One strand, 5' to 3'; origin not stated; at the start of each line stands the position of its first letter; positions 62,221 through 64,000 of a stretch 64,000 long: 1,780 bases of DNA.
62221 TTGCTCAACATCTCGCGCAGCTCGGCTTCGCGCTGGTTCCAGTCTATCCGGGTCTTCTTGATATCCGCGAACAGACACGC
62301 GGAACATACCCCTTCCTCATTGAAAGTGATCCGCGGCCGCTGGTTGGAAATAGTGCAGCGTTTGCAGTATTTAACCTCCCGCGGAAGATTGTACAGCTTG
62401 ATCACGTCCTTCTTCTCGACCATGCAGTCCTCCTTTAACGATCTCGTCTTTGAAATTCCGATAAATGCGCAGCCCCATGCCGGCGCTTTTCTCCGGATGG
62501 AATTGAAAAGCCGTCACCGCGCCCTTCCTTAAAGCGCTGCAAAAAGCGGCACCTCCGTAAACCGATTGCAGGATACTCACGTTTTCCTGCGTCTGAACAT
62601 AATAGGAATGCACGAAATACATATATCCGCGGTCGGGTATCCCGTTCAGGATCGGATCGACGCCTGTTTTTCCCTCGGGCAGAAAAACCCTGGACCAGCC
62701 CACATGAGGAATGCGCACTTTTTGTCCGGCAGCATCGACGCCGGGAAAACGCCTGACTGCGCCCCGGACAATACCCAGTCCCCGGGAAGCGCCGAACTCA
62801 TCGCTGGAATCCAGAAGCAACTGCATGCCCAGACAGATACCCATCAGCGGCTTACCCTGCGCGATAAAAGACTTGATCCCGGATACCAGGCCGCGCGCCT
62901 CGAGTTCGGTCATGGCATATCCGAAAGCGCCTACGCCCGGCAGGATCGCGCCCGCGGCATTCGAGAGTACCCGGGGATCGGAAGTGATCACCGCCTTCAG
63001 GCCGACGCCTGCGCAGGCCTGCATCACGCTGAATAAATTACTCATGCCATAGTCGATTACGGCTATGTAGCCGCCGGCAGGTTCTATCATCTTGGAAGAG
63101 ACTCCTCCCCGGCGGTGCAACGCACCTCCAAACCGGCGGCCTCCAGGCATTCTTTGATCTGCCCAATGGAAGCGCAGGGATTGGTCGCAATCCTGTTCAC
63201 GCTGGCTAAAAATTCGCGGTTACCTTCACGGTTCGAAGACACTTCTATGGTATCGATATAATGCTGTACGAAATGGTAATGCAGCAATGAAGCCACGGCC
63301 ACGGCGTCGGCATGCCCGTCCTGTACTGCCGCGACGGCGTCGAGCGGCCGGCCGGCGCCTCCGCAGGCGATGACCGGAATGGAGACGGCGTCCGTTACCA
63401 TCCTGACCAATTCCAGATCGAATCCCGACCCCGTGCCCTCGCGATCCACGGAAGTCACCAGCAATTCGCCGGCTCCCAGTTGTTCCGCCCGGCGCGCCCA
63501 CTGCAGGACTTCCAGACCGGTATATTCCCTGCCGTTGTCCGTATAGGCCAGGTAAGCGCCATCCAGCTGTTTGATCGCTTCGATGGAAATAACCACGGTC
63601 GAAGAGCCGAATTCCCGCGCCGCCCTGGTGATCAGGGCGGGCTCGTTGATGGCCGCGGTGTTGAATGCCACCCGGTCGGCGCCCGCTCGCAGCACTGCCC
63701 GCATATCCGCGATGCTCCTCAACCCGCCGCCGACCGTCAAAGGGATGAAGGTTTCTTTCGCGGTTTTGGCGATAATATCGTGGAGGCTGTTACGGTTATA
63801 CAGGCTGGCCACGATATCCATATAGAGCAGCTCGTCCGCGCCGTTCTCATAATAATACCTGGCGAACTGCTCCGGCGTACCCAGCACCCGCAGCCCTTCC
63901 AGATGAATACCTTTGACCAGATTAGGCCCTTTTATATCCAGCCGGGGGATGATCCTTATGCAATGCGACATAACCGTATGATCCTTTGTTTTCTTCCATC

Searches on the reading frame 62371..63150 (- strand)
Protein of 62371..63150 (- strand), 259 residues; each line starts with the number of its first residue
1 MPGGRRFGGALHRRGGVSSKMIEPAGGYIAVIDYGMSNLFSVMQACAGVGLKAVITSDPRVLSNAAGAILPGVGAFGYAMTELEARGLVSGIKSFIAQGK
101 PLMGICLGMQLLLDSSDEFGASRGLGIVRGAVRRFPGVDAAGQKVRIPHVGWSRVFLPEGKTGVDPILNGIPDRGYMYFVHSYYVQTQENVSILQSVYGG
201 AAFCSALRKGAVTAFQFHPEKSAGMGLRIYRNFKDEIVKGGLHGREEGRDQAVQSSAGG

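Call 29: search_protein_families(library=pfam, proteins=[window:62371-63150:-], max_evalue=0.00001)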
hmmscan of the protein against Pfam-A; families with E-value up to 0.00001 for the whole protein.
window:62371-63150:- (259 aa): 1 family
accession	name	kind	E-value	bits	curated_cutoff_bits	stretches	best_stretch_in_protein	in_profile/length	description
PF00117.34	GATase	-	7.3e-16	58.8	22.8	1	31-233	2-186/190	Glutamine amidotransferase class-I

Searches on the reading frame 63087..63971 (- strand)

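Call 29: search_protein_families(library=pfam, proteins=[window:63087-63971:-], max_evalue=0.00001)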
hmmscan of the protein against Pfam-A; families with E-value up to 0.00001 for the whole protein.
window:63087-63971:- (294 aa): 4 families
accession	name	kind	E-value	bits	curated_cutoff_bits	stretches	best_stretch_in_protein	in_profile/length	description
PF00977.27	His_biosynth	-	1.4e-60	205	23.6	1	6-233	1-225/228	Histidine biosynthesis protein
PF03060.21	NMO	-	1.4e-07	31.7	28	0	159-228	149-223/331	Nitronate monooxygenase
PF01207.24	Dus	-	1.9e-06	27.6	20.4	0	154-227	139-214/311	Dihydrouridine synthase (Dus)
PF05690.20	ThiG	-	9.8e-06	25.5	23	0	159-228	137-205/247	Thiazole biosynthesis protein ThiG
